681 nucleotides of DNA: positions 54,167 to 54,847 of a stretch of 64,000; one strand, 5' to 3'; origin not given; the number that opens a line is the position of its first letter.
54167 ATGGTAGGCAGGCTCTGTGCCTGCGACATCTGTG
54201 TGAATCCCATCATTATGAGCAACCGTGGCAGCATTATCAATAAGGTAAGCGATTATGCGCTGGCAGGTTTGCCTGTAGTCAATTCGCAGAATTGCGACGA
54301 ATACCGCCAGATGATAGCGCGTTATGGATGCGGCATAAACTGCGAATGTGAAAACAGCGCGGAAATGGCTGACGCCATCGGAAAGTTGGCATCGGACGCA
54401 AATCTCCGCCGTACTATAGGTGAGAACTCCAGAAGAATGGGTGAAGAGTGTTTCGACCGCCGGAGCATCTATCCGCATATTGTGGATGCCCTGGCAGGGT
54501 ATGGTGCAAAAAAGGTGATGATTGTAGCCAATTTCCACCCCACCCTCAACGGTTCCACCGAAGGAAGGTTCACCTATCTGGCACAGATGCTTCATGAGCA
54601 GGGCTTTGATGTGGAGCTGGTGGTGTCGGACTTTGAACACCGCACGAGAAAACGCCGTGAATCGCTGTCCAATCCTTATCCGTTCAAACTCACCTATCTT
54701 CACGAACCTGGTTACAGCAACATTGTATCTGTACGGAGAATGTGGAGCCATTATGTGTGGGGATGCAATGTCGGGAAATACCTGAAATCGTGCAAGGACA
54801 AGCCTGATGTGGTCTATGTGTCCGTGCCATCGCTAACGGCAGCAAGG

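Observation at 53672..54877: GT4 glycosyltransferase whose sequence order appears circularly permuted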

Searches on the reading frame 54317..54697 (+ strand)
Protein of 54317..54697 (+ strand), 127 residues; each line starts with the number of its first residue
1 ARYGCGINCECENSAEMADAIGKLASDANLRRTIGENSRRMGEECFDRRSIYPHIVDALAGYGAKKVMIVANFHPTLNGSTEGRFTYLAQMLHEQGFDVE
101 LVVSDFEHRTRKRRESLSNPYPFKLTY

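Call 75: find_homologous_proteins(query=A4, max_evalue=1e-10)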
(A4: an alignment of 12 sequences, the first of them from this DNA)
Query A4 (12 sequences) (127 aa, profile of the alignment): 12 proteins with E <= 1e-10 among 1859 candidates.
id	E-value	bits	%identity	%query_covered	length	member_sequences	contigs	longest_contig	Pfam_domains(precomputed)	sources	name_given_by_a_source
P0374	5.1e-20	90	62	46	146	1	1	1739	PF00534.27,PF13524.13,PF13692.13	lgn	-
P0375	4.9e-19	87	58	45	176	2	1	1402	PF00534.27,PF13524.13,PF13692.13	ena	-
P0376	9.6e-19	86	62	43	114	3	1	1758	PF00534.27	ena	-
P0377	3.9e-18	84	53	45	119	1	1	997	PF00534.27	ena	-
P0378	1.0e-17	82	53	45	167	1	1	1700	PF00534.27,PF13524.13,PF13692.13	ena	-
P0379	9.2e-16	76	56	45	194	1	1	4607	PF00534.27,PF13524.13,PF13692.13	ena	-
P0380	4.6e-15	74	49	38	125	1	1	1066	-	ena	-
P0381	1.9e-14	72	52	43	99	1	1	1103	PF00534.27,PF13524.13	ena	-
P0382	4.2e-13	67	56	45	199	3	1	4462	PF00534.27,PF13524.13,PF13692.13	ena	-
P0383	1.9e-11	62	46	43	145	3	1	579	PF00534.27,PF13692.13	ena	-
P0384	2.5e-11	62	50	48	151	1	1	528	-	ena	-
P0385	8.2e-11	60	38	47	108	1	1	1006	-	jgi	jgi:glycosyltransferase involved in cell wall biosynthesis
